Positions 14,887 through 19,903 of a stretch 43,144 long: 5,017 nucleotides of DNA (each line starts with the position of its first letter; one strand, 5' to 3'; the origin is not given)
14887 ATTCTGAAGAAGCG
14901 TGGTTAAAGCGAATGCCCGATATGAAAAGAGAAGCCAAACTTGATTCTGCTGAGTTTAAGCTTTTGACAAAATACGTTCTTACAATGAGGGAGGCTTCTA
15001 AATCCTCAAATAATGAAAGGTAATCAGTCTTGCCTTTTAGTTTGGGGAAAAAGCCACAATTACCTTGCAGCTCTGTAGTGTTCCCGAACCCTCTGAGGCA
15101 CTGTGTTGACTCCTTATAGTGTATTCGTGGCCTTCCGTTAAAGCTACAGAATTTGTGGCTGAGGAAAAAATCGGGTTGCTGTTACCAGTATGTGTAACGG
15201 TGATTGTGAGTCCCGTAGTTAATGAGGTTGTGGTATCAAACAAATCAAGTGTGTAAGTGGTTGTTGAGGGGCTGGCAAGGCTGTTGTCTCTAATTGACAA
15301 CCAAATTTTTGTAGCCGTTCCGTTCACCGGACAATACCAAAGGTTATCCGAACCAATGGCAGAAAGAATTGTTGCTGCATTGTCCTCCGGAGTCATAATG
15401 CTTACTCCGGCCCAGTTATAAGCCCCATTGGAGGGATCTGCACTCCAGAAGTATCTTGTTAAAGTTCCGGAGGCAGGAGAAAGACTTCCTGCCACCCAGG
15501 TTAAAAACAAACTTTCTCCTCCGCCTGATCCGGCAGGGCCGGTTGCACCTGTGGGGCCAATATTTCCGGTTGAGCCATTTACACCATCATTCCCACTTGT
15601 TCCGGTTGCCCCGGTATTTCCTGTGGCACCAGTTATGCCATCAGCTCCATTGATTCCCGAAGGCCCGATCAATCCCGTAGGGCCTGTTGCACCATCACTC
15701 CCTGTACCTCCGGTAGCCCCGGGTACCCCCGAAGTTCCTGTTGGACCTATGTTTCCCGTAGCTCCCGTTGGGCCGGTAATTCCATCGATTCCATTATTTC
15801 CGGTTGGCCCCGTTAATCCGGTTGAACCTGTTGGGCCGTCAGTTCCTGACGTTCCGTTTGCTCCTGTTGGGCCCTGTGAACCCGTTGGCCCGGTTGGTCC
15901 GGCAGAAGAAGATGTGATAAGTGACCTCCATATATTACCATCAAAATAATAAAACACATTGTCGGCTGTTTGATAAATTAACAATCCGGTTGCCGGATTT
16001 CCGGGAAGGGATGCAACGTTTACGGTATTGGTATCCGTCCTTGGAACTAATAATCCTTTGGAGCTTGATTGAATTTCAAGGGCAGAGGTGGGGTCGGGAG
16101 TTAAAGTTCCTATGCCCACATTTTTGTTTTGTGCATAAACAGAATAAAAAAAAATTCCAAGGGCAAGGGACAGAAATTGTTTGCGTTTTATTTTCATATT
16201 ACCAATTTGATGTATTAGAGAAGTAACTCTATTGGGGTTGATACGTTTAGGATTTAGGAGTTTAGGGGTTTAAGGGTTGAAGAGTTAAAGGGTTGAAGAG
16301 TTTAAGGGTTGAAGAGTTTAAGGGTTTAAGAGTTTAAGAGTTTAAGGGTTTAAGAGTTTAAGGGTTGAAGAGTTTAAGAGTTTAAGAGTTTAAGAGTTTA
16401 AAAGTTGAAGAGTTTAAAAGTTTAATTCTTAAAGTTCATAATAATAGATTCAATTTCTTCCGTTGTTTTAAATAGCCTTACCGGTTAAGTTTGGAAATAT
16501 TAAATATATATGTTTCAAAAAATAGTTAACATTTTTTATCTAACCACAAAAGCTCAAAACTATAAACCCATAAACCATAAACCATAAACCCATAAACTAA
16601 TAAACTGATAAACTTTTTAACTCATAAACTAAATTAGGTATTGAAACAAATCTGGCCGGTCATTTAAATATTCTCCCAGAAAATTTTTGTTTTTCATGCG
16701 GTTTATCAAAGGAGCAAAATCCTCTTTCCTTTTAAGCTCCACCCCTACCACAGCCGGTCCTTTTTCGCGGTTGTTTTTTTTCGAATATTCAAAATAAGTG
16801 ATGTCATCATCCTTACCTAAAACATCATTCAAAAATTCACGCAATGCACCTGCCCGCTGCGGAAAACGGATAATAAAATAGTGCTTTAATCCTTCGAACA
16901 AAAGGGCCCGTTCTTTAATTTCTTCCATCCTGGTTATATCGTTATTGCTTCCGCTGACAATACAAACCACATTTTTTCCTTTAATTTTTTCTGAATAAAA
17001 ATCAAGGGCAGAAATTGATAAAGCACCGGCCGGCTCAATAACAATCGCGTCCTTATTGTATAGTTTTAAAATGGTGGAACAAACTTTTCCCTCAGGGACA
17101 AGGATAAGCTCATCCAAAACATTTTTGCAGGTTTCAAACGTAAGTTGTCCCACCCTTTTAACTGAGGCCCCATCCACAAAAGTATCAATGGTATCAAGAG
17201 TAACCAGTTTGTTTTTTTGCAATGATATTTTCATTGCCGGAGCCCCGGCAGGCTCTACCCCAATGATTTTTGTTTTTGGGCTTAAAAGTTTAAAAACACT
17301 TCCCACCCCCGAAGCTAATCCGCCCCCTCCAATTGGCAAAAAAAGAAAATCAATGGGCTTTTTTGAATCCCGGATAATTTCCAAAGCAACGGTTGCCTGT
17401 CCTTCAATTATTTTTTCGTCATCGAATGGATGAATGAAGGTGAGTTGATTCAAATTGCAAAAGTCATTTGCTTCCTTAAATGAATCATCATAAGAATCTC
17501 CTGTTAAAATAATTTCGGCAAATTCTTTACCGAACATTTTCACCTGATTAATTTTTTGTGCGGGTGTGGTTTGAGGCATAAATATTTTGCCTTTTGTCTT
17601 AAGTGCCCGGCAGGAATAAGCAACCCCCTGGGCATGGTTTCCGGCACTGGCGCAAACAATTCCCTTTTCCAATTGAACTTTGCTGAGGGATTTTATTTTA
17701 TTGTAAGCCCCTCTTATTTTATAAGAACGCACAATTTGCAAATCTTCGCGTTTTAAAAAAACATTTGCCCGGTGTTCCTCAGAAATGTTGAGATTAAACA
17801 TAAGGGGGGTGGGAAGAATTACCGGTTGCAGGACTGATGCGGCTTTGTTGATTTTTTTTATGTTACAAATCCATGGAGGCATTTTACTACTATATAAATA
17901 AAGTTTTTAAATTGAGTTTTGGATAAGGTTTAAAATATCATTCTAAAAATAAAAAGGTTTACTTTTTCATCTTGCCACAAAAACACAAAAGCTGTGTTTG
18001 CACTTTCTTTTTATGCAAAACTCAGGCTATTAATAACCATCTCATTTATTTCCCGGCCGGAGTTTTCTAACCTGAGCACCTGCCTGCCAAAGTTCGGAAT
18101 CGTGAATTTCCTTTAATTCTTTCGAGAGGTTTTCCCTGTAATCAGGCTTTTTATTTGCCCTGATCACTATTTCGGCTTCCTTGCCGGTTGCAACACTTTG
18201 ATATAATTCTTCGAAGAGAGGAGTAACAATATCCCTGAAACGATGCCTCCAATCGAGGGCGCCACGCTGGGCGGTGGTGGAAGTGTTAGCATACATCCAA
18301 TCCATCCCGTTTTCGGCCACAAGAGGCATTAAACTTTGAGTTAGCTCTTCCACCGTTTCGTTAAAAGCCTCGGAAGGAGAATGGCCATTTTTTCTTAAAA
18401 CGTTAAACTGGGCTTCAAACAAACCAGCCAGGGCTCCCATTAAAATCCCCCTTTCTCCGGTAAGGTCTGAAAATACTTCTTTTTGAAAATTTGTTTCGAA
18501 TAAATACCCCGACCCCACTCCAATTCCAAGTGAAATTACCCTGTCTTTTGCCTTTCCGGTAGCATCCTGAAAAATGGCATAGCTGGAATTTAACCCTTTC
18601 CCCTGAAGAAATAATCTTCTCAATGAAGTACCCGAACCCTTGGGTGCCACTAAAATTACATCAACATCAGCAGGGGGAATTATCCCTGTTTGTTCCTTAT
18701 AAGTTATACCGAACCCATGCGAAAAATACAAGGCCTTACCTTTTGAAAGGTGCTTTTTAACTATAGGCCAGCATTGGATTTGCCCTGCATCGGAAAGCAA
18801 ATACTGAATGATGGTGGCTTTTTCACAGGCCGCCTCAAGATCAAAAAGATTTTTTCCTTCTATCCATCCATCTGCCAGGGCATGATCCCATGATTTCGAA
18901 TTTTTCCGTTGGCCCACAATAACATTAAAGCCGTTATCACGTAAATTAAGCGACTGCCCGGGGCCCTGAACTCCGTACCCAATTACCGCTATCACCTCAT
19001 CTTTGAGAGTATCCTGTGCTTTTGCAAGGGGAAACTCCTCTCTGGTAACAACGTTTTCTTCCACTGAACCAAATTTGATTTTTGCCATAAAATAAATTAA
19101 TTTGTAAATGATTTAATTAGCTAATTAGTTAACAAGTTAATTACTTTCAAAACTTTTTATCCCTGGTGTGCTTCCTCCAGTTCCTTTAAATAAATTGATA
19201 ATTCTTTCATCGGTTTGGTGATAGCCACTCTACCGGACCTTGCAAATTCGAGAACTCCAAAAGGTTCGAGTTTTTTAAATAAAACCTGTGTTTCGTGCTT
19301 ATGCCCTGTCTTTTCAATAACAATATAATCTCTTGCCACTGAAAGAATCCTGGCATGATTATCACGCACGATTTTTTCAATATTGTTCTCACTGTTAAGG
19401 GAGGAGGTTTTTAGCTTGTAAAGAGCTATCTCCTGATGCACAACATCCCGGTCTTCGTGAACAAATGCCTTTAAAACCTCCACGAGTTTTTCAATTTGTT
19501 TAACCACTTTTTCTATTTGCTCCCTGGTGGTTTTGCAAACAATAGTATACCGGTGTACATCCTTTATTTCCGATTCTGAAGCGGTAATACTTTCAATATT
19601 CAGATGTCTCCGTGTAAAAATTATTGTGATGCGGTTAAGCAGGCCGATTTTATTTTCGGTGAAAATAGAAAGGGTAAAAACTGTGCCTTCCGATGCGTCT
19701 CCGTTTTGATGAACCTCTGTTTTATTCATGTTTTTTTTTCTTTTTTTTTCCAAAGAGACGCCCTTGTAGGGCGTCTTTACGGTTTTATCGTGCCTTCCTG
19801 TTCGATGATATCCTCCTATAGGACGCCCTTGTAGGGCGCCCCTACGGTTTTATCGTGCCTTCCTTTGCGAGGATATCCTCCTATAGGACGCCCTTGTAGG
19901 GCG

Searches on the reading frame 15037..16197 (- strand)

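Call 5: search_protein_families(library=pfam, proteins=[window:15037-16197:-])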
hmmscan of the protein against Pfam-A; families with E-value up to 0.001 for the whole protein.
window:15037-16197:- (386 aa): 1 family
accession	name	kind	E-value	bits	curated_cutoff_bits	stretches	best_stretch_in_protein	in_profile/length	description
PF01391.23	Collagen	-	4.4e-17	62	27.2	3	99-154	3-58/60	Collagen triple helix repeat (20 copies)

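Call 8: search_protein_families(library=ncbifam, proteins=[window:15037-16197:-], max_evalue=1)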
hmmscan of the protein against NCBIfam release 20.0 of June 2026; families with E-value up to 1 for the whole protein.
window:15037-16197:- (386 aa): 3 families
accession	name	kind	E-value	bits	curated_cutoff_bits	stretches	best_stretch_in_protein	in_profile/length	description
NF038329.2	gly_rich_SclB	equivalog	2e-19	69.8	325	1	98-226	121-249/442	LPXTG-anchored collagen-like adhesin Scl2/SclB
NF046116.1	adhesin_Lcl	equivalog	4.6e-18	65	500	1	95-225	52-179/431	collagen-like adhesin Lcl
NF038330.1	adhesin_SclA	exception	1.8e-16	60.8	400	1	95-226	109-240/405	LPXTG-anchored collagen-like adhesin Scl1/SclA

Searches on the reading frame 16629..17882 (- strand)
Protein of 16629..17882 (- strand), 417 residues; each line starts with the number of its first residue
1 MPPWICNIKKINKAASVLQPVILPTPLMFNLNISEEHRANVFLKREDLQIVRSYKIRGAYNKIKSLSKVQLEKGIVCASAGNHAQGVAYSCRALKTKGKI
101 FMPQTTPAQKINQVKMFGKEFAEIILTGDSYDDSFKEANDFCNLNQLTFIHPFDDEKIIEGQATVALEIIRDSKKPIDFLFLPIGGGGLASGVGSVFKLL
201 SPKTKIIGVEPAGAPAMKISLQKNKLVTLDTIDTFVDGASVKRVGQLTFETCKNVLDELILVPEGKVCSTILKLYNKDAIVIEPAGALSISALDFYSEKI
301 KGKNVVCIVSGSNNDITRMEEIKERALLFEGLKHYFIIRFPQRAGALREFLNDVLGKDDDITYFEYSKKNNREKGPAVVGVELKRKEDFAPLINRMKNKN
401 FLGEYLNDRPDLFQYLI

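Call 5: search_protein_families(library=pfam, proteins=[window:16629-17882:-])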
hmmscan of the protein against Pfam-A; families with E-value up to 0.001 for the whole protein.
window:16629-17882:- (417 aa): 2 families
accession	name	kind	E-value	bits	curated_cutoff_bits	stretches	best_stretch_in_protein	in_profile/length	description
PF00291.31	PALP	-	2.4e-75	254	35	1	20-311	3-295/295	Pyridoxal-phosphate dependent enzyme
PF00585.24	Thr_dehydrat_C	-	3.4e-23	81.7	27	1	324-416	1-91/91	C-terminal regulatory domain of Threonine dehydratase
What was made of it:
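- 16629..17882 (-): ilvA (threonine dehydratase). Pfam PALP and Thr_dehydrat_C (call 5).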

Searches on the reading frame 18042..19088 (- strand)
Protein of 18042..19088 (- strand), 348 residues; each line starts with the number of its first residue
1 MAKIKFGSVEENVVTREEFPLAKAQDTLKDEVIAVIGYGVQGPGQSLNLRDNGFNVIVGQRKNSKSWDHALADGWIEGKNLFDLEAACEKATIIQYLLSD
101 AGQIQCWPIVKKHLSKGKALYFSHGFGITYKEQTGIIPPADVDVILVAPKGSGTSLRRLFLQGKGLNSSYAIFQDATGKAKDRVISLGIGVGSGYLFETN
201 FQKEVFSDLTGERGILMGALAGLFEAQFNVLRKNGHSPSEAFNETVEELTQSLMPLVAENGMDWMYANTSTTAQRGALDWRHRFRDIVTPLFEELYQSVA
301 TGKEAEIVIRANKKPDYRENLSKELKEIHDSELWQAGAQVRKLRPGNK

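Call 5: search_protein_families(library=pfam, proteins=[window:18042-19088:-])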
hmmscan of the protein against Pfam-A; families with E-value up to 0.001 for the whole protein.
window:18042-19088:- (348 aa): 2 families
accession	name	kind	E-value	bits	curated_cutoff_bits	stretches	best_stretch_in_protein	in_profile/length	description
PF07991.19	KARI_N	-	5.8e-42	143.5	20.6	1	28-193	2-161/165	Acetohydroxy acid isomeroreductase, NADPH-binding domain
PF01450.25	KARI_C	-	4.3e-41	141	29.1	1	201-345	1-143/144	Ketol-acid reductoisomerase, C-terminal domain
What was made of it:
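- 18042..19088 (-): ilvC (class I ketol-acid reductoisomerase). Pfam KARI_N and KARI_C (call 5).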

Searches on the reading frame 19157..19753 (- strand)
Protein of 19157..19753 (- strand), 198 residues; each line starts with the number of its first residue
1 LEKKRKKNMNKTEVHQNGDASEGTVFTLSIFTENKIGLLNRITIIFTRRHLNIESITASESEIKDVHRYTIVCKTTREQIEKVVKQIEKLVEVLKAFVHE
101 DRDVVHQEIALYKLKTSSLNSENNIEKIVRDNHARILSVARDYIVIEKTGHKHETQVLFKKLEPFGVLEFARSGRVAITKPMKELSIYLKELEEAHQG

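Call 5: search_protein_families(library=pfam, proteins=[window:19157-19753:-])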
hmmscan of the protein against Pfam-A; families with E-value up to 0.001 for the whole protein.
window:19157-19753:- (198 aa): 5 families
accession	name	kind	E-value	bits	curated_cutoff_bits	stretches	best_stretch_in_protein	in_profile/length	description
PF10369.15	ALS_ss_C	-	1.2e-21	77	23.2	1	107-180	1-73/74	Small subunit of acetolactate synthase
PF22629.2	ACT_AHAS_ss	-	1.6e-16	60.7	27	1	28-95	1-67/67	AHAS small subunit-like ACT domain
PF01842.31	ACT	-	6.3e-13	48.7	27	1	27-91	2-65/66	ACT domain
PF13710.12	ACT_5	-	1.2e-06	28.6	27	1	37-95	4-61/62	ACT domain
PF13291.12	ACT_4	-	0.00056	21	27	1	27-95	8-77/80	ACT domain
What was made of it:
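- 19157..19753 (-): ilvN (acetolactate synthase small subunit). Pfam ALS_ss_C and ACT (call 5).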
